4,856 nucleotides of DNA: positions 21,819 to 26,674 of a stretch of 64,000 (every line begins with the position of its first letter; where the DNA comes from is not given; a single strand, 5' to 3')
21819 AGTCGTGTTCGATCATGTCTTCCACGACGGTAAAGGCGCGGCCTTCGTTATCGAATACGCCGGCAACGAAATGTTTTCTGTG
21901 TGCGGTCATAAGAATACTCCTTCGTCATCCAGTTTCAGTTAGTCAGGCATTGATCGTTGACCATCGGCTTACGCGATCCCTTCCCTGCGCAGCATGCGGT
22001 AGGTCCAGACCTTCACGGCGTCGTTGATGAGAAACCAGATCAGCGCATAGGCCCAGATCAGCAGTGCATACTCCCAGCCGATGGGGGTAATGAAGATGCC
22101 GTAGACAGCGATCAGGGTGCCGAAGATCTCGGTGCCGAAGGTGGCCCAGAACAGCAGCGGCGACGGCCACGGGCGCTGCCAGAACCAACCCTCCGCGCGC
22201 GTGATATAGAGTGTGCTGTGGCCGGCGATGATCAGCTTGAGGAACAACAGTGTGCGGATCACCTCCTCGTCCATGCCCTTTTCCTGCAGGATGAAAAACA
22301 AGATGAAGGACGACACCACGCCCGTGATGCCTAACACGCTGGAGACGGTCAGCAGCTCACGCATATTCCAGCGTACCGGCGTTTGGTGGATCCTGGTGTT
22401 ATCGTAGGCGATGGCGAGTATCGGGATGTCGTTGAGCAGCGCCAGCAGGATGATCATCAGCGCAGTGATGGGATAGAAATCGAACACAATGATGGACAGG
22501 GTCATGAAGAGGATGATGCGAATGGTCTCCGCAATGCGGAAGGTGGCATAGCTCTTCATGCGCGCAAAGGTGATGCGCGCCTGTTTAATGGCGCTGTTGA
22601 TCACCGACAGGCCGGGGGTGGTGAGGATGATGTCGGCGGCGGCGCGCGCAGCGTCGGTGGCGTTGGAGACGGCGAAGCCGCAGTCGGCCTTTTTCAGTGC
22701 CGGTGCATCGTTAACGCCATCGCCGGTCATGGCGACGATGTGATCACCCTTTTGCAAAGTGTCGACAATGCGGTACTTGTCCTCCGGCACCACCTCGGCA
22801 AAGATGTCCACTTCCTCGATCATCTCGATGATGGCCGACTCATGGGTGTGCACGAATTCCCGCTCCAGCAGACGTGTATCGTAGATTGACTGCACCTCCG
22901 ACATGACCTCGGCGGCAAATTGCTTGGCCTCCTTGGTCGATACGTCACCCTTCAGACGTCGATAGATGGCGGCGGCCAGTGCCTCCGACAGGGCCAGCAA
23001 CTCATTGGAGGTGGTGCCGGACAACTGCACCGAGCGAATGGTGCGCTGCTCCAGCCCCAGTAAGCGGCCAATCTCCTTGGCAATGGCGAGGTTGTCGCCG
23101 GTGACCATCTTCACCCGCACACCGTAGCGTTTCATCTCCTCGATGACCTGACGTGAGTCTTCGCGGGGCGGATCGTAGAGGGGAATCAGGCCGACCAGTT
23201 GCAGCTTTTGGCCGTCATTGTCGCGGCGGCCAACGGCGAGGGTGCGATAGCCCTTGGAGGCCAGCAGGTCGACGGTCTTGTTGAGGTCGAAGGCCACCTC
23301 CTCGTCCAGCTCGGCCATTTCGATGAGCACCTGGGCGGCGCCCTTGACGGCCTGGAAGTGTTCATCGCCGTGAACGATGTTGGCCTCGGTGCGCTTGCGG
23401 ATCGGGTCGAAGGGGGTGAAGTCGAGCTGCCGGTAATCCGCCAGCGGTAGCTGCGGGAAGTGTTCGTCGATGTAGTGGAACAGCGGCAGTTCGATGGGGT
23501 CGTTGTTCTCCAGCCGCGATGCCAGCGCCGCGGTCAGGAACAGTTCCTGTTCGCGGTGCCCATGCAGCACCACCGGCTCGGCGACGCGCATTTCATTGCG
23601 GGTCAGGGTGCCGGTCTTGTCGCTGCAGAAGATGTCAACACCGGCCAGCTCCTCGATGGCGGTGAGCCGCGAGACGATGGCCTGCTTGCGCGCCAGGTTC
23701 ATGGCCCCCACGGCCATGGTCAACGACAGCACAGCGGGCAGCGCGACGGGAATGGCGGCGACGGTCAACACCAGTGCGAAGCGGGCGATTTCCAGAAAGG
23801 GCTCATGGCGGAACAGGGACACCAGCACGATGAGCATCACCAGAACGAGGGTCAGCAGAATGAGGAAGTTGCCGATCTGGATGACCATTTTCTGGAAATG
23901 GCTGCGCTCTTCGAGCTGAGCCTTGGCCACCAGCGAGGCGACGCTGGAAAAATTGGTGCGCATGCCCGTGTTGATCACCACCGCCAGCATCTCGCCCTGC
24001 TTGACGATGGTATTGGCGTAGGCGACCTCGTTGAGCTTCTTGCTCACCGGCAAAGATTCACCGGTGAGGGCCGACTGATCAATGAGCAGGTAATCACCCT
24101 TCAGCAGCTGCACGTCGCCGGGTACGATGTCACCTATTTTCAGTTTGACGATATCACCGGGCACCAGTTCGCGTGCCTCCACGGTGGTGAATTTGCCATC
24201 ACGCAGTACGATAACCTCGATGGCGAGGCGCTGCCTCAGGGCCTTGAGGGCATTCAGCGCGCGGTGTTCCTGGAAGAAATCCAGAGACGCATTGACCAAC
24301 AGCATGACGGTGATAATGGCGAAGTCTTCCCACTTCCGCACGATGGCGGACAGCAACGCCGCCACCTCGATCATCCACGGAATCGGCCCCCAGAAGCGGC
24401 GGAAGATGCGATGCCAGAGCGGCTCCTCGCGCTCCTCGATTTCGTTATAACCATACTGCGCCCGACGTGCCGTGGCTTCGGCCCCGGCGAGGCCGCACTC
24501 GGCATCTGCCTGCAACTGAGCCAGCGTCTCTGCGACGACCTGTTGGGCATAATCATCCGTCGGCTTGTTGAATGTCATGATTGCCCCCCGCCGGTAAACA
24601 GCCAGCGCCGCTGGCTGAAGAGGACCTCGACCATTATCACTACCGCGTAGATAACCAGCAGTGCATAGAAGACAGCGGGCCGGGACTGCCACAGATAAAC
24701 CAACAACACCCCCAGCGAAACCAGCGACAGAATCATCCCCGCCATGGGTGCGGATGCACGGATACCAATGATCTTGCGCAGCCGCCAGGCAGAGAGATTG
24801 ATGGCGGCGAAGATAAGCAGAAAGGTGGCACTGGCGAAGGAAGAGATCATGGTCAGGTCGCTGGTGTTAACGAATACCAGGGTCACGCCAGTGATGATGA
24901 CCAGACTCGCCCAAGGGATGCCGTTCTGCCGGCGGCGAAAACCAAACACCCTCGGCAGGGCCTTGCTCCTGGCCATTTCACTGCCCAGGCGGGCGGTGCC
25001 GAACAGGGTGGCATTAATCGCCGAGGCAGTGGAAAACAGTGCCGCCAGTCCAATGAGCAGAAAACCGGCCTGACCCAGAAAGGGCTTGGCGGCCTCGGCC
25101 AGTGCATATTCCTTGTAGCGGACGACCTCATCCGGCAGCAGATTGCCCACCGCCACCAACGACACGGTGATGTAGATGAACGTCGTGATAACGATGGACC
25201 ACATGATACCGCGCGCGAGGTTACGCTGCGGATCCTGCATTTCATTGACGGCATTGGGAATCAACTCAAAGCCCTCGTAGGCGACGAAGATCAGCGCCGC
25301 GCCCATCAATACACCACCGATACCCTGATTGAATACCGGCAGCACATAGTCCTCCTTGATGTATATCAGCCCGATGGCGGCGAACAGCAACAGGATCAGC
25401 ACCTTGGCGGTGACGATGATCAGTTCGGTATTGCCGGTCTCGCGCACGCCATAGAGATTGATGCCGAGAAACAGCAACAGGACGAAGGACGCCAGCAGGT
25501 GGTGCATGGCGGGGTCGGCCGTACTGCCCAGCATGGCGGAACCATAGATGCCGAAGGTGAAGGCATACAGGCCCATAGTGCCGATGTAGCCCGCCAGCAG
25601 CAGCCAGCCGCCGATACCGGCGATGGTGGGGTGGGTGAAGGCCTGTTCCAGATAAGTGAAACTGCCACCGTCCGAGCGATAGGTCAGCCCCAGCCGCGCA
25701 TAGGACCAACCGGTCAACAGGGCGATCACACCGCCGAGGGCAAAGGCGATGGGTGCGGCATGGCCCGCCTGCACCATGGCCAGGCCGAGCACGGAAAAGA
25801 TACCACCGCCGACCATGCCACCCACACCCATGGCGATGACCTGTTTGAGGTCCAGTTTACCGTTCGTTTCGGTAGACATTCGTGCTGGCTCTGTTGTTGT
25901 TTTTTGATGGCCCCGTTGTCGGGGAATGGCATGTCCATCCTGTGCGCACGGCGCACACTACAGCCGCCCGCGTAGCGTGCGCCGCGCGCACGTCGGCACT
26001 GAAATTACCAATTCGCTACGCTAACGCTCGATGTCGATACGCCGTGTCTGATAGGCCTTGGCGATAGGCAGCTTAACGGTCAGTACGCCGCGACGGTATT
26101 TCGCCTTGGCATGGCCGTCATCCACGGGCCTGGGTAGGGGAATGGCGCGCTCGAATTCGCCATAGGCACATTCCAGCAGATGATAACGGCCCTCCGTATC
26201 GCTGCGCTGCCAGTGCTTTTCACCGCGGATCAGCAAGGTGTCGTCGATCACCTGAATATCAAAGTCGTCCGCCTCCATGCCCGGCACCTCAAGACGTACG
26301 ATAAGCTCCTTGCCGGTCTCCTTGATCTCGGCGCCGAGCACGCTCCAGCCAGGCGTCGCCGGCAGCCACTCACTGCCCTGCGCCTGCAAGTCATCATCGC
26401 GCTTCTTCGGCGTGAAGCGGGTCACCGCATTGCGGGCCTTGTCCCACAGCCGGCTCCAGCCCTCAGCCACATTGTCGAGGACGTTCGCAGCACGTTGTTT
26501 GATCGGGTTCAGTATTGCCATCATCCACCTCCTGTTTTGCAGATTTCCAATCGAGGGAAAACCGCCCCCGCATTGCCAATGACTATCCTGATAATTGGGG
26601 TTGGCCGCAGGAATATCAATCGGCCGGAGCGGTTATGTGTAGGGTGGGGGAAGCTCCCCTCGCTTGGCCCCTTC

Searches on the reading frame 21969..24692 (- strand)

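Call 31: search_protein_families(library=pfam, max_evalue=0.000001, proteins=[window:21969-24692:-])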
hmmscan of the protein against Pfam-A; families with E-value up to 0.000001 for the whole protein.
window:21969-24692:- (907 aa): 3 families
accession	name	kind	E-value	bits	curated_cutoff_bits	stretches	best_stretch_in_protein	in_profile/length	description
PF00122.25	E1-E2_ATPase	-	1.5e-47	161.9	28.1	1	159-336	6-181/181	E1-E2 ATPase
PF00702.32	Hydrolase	-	6.6e-18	66.2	26.4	1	353-548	2-138/191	haloacid dehalogenase-like hydrolase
PF00690.31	Cation_ATPase_N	-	2.7e-16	59.4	20.4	1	49-115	2-69/69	Cation transporter/ATPase, N-terminus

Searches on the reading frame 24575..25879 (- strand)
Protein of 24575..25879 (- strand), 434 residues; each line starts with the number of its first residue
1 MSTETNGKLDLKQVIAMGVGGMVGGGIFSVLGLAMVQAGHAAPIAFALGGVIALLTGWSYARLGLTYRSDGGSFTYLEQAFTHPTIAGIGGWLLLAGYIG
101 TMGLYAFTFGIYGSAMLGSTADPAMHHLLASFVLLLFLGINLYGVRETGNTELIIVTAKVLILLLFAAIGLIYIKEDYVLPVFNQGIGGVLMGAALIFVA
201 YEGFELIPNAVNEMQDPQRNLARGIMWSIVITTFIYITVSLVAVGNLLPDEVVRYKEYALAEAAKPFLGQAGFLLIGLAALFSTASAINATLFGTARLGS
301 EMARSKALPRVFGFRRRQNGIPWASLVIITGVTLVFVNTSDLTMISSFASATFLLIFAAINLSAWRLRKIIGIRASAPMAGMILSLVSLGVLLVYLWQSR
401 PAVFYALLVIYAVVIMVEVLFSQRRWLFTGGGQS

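Call 31: search_protein_families(library=pfam, max_evalue=0.000001, proteins=[window:24575-25879:-])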
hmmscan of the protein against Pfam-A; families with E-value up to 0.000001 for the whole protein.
window:24575-25879:- (434 aa): 3 families
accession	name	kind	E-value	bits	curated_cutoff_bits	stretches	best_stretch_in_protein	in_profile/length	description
PF13520.12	AA_permease_2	-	2.1e-47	162.5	27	1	9-397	1-405/427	Amino acid permease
PF00324.27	AA_permease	-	3.2e-33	115.6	24.6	1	14-396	2-411/470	Amino acid permease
PF03845.19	Spore_permease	-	4.7e-11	42.5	23.4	1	8-247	1-234/321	Spore germination protein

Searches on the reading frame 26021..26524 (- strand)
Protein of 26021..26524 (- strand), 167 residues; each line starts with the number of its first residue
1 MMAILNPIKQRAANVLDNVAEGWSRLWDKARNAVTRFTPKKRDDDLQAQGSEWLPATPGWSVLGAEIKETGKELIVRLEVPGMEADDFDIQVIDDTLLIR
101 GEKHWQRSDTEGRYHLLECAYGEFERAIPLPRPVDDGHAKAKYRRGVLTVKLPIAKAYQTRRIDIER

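Call 31: search_protein_families(library=pfam, max_evalue=0.000001, proteins=[window:26021-26524:-])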
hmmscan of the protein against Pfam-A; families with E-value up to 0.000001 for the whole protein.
window:26021-26524:- (167 aa): 2 families
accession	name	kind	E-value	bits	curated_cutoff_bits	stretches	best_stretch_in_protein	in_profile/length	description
PF00011.27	HSP20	-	2.9e-18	66.3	20.8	1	66-165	1-101/102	Hsp20/alpha crystallin family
PF17886.7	ArsA_HSP20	-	3.5e-07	30.1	22.5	1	72-151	2-62/63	HSP20-like domain found in ArsA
